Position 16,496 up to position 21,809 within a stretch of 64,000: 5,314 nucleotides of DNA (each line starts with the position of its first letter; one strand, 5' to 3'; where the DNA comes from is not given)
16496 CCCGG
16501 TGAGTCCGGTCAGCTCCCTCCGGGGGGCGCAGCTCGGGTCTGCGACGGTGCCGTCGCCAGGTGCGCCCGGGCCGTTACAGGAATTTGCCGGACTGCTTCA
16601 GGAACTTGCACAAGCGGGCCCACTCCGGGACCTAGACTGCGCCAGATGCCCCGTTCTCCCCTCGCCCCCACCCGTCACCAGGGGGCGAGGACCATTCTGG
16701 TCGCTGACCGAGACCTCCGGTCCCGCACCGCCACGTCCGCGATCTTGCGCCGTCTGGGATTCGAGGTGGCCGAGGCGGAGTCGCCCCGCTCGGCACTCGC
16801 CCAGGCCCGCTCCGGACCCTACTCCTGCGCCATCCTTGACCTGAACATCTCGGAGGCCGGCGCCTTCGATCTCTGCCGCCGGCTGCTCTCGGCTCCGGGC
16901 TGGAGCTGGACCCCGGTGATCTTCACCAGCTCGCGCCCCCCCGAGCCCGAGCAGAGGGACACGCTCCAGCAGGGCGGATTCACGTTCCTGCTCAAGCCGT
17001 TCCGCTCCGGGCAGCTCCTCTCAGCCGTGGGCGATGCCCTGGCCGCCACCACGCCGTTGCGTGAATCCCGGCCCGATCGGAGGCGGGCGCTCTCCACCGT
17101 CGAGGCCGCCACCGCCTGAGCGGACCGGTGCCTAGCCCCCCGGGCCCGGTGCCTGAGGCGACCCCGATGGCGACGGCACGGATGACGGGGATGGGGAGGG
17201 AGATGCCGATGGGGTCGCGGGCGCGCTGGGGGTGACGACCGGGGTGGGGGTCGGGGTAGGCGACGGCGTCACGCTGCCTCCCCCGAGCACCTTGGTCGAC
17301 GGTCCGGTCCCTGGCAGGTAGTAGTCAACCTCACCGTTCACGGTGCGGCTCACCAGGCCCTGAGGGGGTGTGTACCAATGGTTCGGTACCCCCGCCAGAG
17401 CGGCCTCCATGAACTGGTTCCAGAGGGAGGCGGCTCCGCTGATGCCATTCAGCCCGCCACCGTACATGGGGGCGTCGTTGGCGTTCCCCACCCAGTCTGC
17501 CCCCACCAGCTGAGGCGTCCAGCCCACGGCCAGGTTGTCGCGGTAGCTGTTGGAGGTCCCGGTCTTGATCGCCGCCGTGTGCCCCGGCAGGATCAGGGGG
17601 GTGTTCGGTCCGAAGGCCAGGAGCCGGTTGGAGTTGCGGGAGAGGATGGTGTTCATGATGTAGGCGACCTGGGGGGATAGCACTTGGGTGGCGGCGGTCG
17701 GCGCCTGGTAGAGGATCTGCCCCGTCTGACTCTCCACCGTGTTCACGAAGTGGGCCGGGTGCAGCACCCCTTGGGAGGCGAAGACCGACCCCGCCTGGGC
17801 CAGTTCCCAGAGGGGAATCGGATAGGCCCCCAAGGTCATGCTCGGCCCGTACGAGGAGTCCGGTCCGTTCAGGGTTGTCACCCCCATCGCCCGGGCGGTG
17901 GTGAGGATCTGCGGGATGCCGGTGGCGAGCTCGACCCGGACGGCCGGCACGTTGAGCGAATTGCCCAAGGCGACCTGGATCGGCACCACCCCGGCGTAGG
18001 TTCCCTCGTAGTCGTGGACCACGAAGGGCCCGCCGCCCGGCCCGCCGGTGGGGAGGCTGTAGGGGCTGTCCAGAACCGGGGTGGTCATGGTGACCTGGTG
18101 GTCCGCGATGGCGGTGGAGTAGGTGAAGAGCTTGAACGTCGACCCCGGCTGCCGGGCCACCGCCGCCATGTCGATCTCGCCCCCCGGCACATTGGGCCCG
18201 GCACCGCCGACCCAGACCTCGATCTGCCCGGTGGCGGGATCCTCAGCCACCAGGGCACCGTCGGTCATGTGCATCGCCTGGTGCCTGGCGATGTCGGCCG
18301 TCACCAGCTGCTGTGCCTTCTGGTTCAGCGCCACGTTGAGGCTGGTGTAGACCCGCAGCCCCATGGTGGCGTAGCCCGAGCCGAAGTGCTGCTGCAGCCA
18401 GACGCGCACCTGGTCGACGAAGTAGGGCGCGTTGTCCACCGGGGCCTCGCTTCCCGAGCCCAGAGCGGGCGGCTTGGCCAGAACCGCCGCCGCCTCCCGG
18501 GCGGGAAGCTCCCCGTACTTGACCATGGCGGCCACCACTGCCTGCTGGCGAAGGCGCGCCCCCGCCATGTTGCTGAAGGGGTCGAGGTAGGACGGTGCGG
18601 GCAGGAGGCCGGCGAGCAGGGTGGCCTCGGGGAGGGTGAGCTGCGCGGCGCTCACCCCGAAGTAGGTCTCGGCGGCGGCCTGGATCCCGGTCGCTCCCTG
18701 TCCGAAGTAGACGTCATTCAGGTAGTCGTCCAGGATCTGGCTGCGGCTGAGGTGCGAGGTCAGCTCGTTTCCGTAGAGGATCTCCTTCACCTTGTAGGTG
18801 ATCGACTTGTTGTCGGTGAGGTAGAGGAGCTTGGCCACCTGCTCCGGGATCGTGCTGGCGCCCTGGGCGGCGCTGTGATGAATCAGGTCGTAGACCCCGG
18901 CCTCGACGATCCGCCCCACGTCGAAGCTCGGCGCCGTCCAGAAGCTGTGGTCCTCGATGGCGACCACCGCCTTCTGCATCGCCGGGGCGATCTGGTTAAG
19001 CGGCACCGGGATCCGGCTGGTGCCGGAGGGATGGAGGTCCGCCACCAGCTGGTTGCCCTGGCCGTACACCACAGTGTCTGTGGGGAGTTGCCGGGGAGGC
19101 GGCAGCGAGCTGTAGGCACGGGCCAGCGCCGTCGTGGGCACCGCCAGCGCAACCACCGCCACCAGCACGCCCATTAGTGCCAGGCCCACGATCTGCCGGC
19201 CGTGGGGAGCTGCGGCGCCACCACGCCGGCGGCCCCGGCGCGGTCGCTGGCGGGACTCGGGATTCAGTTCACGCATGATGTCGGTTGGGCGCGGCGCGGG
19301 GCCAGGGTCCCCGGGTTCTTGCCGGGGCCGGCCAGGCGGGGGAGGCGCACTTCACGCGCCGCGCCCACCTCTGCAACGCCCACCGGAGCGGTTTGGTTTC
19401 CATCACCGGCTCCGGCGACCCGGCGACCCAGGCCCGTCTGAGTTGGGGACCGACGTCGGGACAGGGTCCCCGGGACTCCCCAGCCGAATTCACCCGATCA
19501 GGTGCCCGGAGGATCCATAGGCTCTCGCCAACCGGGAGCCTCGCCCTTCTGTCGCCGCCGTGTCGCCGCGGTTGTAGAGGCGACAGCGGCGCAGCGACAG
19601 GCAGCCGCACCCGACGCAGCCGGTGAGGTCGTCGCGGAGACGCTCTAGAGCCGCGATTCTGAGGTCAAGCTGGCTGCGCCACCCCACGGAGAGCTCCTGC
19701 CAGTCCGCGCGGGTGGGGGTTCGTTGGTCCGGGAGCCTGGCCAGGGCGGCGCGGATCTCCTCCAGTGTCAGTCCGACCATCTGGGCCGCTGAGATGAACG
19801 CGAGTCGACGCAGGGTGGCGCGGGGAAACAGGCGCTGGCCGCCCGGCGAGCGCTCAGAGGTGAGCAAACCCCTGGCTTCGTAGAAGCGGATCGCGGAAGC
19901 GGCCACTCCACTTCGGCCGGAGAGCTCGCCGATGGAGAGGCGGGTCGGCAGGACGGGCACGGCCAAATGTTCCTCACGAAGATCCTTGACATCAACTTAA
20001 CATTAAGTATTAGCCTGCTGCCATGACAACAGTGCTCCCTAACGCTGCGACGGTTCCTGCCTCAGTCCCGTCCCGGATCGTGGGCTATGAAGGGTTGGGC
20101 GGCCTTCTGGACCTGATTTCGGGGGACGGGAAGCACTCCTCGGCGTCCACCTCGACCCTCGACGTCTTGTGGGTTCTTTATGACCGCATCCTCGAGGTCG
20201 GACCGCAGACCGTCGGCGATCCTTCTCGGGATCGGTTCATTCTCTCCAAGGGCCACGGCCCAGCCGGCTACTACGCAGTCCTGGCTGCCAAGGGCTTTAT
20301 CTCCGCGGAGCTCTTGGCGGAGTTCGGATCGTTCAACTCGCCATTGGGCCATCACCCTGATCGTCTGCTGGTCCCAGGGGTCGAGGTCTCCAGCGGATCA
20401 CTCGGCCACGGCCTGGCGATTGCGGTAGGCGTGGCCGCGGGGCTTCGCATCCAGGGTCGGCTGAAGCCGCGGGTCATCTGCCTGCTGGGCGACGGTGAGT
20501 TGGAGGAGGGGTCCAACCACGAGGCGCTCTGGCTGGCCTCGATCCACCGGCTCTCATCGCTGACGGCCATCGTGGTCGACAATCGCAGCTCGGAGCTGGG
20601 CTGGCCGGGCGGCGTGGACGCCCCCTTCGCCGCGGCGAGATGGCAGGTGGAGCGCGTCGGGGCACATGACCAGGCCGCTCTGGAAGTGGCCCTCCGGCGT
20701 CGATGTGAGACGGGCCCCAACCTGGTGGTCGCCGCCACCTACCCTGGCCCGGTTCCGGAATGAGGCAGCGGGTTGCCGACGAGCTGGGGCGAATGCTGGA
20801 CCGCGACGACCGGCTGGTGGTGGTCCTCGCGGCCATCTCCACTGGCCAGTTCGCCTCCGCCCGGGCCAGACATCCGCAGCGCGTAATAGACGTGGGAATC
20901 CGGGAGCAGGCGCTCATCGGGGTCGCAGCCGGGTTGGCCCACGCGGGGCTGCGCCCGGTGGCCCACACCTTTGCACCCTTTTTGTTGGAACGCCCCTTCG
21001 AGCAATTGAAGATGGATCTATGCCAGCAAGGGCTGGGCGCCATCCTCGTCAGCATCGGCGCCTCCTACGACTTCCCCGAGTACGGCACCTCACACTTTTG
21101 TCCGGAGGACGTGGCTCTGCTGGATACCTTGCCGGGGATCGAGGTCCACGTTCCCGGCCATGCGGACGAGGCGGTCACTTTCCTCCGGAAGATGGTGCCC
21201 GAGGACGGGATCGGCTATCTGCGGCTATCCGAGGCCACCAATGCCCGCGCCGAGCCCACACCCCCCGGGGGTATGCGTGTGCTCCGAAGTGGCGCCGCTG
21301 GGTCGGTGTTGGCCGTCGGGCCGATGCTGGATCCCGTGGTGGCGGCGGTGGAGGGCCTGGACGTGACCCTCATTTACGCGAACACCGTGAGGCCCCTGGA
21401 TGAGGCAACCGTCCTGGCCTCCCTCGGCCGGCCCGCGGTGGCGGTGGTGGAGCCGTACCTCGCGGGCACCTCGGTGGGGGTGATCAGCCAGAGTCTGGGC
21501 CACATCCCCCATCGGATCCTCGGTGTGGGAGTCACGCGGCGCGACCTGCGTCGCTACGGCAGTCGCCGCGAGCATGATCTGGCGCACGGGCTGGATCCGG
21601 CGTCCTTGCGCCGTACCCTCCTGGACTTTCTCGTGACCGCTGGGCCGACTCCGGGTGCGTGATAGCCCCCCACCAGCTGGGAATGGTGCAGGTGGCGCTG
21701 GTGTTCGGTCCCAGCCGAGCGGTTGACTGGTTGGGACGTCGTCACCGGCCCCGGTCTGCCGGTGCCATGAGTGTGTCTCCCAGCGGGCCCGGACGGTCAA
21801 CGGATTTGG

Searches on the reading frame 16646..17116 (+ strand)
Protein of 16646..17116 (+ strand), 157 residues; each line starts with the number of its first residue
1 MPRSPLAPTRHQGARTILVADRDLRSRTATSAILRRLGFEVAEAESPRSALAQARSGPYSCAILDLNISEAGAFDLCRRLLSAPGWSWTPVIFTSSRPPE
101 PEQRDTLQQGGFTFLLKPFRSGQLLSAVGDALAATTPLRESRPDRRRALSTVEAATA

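Call 47: search_protein_families(library=pfam, proteins=[window:16646-17116:+], max_evalue=0.01)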
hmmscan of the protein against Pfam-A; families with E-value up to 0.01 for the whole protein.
window:16646-17116:+ (157 aa): 1 family
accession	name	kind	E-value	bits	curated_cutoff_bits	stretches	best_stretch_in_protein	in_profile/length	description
PF00072.30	Response_reg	-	2.5e-15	57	30.2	1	17-128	1-110/111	Response regulator receiver domain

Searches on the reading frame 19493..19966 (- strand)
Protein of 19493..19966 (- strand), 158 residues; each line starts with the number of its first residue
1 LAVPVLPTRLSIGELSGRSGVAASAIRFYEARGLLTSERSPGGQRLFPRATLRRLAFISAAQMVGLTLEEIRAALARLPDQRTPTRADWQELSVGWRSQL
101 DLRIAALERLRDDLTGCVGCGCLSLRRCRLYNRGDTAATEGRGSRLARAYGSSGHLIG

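Call 47: search_protein_families(library=pfam, proteins=[window:19493-19966:-], max_evalue=0.01)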
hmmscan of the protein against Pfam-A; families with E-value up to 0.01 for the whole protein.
window:19493-19966:- (158 aa): 3 families
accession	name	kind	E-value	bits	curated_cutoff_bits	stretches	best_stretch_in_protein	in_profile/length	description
PF09278.17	MerR-DNA-bind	-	1.4e-18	67.7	25.4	1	52-117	1-65/65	MerR, DNA binding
PF13411.12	MerR_1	-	7e-16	58.5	21.6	1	11-77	2-68/69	MerR HTH family regulatory protein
PF00376.29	MerR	-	1.5e-12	47.6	28.2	1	11-47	1-38/38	MerR family regulatory protein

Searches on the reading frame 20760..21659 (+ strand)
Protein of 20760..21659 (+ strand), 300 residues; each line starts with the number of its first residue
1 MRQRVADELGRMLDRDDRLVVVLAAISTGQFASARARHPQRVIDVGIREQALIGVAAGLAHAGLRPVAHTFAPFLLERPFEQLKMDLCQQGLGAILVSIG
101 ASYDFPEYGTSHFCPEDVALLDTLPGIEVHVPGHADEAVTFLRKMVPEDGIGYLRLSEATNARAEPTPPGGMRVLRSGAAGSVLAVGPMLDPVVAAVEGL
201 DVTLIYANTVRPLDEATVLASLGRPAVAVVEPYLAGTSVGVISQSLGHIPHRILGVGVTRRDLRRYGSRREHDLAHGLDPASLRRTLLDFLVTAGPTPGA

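Call 47: search_protein_families(library=pfam, proteins=[window:20760-21659:+], max_evalue=0.01)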
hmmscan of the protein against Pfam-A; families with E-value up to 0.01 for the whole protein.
window:20760-21659:+ (300 aa): 2 families
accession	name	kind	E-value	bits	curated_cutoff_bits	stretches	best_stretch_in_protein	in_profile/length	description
PF02779.29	Transket_pyr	-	1.6e-26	93.4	27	1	1-158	5-169/174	Transketolase, pyrimidine binding domain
PF02780.25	Transketolase_C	-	0.00013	22.4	25.9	1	172-234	3-72/124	Transketolase, C-terminal domain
